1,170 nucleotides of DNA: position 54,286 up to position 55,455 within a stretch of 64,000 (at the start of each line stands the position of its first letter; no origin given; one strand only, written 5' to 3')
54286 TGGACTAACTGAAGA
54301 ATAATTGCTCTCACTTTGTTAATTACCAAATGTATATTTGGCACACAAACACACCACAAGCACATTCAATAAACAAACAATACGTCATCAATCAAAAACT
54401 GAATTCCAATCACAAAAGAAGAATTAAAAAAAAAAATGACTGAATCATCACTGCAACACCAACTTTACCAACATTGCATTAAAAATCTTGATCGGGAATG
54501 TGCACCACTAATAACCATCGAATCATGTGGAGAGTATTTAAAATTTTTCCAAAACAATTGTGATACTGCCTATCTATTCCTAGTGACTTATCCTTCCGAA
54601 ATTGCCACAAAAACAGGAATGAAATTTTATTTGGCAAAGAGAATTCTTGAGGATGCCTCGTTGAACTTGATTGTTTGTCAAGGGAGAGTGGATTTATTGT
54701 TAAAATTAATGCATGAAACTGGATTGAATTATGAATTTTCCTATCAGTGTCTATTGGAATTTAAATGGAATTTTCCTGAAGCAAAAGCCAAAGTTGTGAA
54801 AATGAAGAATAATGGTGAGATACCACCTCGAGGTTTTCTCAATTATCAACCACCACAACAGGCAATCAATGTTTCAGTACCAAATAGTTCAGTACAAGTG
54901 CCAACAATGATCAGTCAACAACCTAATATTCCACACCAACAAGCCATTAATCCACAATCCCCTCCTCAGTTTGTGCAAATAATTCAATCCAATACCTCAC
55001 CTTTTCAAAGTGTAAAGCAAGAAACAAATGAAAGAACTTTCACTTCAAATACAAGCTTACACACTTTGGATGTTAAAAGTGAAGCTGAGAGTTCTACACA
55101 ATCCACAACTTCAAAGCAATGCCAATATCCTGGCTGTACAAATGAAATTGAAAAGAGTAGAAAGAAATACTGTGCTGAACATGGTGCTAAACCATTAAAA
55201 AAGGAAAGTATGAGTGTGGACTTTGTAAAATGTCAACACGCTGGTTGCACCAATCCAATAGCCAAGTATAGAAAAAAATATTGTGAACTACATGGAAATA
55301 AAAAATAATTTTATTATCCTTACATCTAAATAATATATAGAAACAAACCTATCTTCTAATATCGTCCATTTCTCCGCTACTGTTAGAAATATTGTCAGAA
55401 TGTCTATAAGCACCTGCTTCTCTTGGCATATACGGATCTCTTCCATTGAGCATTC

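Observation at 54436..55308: A duplicated Cys/His knuckle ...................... follows a TAP-C/UBA-like domain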

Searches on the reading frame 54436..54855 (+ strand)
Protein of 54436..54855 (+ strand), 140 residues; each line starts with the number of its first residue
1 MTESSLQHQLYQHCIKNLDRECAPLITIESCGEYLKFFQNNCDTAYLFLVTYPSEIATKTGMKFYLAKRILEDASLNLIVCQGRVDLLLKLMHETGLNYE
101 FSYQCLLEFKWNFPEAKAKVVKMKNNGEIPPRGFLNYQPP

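Call 21: predict_structure(alignment_id=A3)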
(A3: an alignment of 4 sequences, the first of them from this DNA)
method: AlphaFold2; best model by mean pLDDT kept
length: 140 residues; sequences in the alignment: 4
mean_pLDDT: 88.6   pTM: 0.77
mean pLDDT of the five models: 88.6, 85.7, 66.4, 52.8, 43.5
residues with pLDDT >= 90: 94; 70-90: 34; 50-70: 9; < 50: 3
segments of 3 or more residues with pLDDT < 50: none
pLDDT, mean of each block of 10 residues (from residue 1): 76 83 82 94 93 91 91 94 96 92 94 95 90 70
secondary structure, 60 per line:
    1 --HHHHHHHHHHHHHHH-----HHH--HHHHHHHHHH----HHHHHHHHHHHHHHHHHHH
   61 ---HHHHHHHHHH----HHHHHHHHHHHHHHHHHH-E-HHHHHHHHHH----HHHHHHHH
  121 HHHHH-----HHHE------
elements in order: H3-17 H28-37 H42-60 H64-73 H78-95 H99-108 H113-125

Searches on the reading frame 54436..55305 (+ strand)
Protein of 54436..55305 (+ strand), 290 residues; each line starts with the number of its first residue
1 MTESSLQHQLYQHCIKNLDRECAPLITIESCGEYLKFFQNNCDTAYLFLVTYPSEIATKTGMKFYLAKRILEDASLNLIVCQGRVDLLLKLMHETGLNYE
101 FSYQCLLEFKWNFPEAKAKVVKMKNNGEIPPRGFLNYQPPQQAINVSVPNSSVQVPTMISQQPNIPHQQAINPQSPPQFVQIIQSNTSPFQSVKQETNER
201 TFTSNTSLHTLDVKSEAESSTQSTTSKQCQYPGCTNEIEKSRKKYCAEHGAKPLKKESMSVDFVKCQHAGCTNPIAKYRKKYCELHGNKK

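Call 3: search_protein_families(library=pfam, proteins=[window:54436-55305:+], max_evalue=10)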
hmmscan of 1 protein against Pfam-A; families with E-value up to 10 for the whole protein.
window:54436-55305:+ (290 aa): 6 families
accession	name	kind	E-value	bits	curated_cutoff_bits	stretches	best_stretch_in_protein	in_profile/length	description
PF03943.19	TAP_C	-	6e-13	48.6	21.3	1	87-134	2-49/49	TAP C-terminal domain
PF18721.6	CxC6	-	2.5e-07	31.3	27.5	2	227-251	10-34/66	CxC6 like cysteine cluster associated with KDZ transposases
PF09329.16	zf-primase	-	0.011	15.9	28.8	2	267-289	15-37/46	Primase zinc finger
PF24906.1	Zf_WRKY19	-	0.13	12.5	27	2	227-235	2-10/24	WRKY19 zinc finger domain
PF08772.16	Zn_ribbon_NOB1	-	0.18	12.3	24.9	1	233-262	13-42/72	Nin one binding (NOB1) Zn-ribbon like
PF19114.6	EsV_1_7_cys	-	2.8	8.3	25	1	229-249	1-26/35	EsV-1-7 cysteine-rich motif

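Call 4: search_solved_structures(query=window:54436-55305:+, max_evalue=10, show_alignments=3)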
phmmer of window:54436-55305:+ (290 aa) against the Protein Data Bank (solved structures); distinct sequences matched with E-value up to 10: 8.
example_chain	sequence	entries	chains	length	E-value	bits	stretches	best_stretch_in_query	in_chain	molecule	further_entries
1oai_A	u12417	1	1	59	0.0026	20.3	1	86-135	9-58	NUCLEAR RNA EXPORT FACTOR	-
1go5_A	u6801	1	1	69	0.0035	19.9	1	86-135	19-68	TIP ASSOCIATING PROTEIN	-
4wp2_A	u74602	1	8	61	0.037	16.5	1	85-137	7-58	Putative mRNA export protein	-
1jkg_B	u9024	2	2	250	0.042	16.3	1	86-135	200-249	TAP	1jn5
6e5u_A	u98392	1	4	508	0.096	15.2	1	86-135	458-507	Nuclear RNA export factor 1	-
2jp7_A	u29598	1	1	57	0.36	13.3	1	84-135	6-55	mRNA export factor MEX67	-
2khh_A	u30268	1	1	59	0.38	13.2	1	84-135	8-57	mRNA export factor MEX67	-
6exz_A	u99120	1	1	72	0.53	12.7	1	84-135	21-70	mRNA export factor MEX67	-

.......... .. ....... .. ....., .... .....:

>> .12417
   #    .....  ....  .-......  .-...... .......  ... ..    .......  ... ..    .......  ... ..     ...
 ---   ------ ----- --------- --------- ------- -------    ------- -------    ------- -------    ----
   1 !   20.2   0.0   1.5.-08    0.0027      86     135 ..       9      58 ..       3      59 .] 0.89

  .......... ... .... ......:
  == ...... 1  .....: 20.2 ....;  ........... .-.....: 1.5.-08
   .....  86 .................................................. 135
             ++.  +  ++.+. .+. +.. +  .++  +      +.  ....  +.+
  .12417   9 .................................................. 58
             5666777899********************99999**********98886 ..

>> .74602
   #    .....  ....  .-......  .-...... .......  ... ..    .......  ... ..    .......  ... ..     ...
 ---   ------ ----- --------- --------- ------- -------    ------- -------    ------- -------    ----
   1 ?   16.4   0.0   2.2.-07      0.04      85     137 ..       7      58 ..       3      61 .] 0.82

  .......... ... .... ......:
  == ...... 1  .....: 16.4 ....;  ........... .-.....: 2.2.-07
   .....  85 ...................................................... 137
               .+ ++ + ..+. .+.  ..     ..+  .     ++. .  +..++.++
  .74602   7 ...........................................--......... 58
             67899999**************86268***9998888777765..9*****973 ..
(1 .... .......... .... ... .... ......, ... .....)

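Call 6: find_homologous_proteins(query=window:54436-55305:+, max_evalue=0.01)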
Query window:54436-55305:+ (290 aa): 3 proteins with E <= 0.01 among 322 candidates.
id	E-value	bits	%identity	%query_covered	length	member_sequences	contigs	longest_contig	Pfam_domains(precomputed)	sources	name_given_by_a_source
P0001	4.6e-191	651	98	100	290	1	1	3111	PF18721.7,PF03943.20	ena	-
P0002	7.9e-69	250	44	97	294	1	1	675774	PF18721.7,PF09329.17,PF03943.20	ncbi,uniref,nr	ncbi:hypothetical protein C9374_003256 [Naegleria lovaniensis]|uniref:TAP-C domain-containing protei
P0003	1.3e-63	233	41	99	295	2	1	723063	PF18721.7,PF03943.20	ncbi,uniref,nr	ncbi:hypothetical protein FDP41_008888 [Naegleria fowleri]|uniref:TAP-C domain-containing protein n=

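Call 18: search_protein_families(library=pfam, proteins=[P0002, P0003], max_evalue=10)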
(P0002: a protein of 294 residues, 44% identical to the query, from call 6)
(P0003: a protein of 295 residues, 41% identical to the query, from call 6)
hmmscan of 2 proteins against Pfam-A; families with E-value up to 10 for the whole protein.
P0002 (294 aa): 7 families
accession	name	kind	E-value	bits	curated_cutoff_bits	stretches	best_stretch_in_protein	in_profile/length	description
PF03943.19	TAP_C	-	1.7e-16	59.9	21.3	2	95-143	1-49/49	TAP C-terminal domain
PF18721.6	CxC6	-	3.2e-07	30.9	27.5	2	267-293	11-37/66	CxC6 like cysteine cluster associated with KDZ transposases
PF09329.16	zf-primase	-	8.4e-05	22.7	28.8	2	236-254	19-37/46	Primase zinc finger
PF08879.15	WRC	-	0.05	13.7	28.6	1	236-254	16-33/43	WRC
PF14555.12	UBA_4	-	0.052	13.8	21.8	0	39-55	17-33/43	UBA-like domain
PF01485.27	IBR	-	0.31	11.6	24.3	0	219-269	7-45/65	IBR domain, a half RING-finger domain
PF24906.1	Zf_WRKY19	-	0.82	10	27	1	231-237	4-10/24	WRKY19 zinc finger domain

P0003 (295 aa): 6 families
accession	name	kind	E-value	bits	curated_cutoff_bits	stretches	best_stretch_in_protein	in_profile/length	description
PF03943.19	TAP_C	-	3.5e-17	62.1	21.3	2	95-142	2-49/49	TAP C-terminal domain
PF18721.6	CxC6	-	5.9e-07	30.1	27.5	2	230-254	10-34/66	CxC6 like cysteine cluster associated with KDZ transposases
PF09329.16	zf-primase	-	0.014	15.6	28.8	2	237-257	19-39/46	Primase zinc finger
PF24906.1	Zf_WRKY19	-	0.18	12.1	27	1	269-290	4-23/24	WRKY19 zinc finger domain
PF08879.15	WRC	-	0.39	10.9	28.6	1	245-258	23-36/43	WRC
PF19114.6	EsV_1_7_cys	-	5.5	7.4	25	0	269-289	1-26/35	EsV-1-7 cysteine-rich motif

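Call 22: find_encoding_contigs(protein=P0001, flank=3000, max_places=3)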
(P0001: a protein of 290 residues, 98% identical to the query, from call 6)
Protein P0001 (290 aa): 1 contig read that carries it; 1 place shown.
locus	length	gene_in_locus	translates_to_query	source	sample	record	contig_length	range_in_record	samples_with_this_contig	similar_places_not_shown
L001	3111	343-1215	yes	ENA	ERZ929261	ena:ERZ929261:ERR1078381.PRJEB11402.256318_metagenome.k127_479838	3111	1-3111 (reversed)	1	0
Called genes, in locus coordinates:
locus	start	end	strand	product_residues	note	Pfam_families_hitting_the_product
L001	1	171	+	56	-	?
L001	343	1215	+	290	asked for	PF03943:TAP_C, PF18721:CxC6 (faint)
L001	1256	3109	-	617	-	?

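Call 44: find_encoding_contigs(protein=P0002, flank=5000, max_places=2)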
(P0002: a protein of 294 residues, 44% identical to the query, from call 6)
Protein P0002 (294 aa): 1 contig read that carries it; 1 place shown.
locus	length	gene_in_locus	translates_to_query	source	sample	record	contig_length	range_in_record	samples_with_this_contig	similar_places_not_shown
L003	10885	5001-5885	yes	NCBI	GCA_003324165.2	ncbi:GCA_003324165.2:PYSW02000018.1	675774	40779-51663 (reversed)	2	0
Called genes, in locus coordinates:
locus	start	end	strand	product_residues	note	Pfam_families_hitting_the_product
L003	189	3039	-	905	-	-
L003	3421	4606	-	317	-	PF00226:DnaJ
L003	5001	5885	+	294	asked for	PF03943:TAP_C, PF18721:CxC6 (faint), PF09329:zf-primase (faint)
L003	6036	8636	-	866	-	PF00076:RRM_1, PF16367:RRM_7 (faint), PF00076:RRM_1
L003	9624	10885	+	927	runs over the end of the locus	-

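Call 45: find_encoding_contigs(protein=P0003, flank=5000, max_places=2)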
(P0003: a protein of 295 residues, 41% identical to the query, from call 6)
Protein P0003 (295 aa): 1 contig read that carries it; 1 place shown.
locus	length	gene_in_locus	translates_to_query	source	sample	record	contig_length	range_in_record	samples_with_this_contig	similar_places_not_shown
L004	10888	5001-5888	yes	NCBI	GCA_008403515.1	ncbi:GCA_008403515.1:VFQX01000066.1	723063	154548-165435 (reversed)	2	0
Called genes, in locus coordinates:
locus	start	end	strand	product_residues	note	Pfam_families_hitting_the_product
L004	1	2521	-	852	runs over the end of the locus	-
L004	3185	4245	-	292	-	PF00226:DnaJ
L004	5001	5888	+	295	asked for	PF03943:TAP_C, PF18721:CxC6 (faint)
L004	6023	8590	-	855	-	PF00076:RRM_1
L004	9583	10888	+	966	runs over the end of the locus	-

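Call 76: list_cluster_members(proteins=[window:54436-55305:+, P0002, P0003])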
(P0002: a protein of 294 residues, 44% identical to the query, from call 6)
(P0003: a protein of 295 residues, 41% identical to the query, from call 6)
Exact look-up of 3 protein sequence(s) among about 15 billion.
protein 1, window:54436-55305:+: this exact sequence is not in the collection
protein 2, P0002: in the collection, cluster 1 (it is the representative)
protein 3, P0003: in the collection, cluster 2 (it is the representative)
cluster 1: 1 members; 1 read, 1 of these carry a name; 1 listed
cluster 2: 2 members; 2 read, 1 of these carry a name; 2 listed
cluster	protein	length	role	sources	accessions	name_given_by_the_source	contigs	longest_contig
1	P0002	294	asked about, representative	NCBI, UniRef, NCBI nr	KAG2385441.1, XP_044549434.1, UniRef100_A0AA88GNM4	hypothetical protein C9374_003256 [Naegleria lovaniensis] | TAP-C domain-containing protein n=1 Tax=Naegleria lovaniensis TaxID=51637 ... | uncharacterized protein C9374_003256 [Naegleria lovaniensis]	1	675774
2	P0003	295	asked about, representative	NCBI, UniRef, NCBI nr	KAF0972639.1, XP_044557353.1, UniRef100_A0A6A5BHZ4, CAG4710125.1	hypothetical protein FDP41_008888 [Naegleria fowleri] | TAP-C domain-containing protein n=1 Tax=Naegleria fowleri TaxID=5763 ... | uncharacterized protein FDP41_008888 [Naegleria fowleri]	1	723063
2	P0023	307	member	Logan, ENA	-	-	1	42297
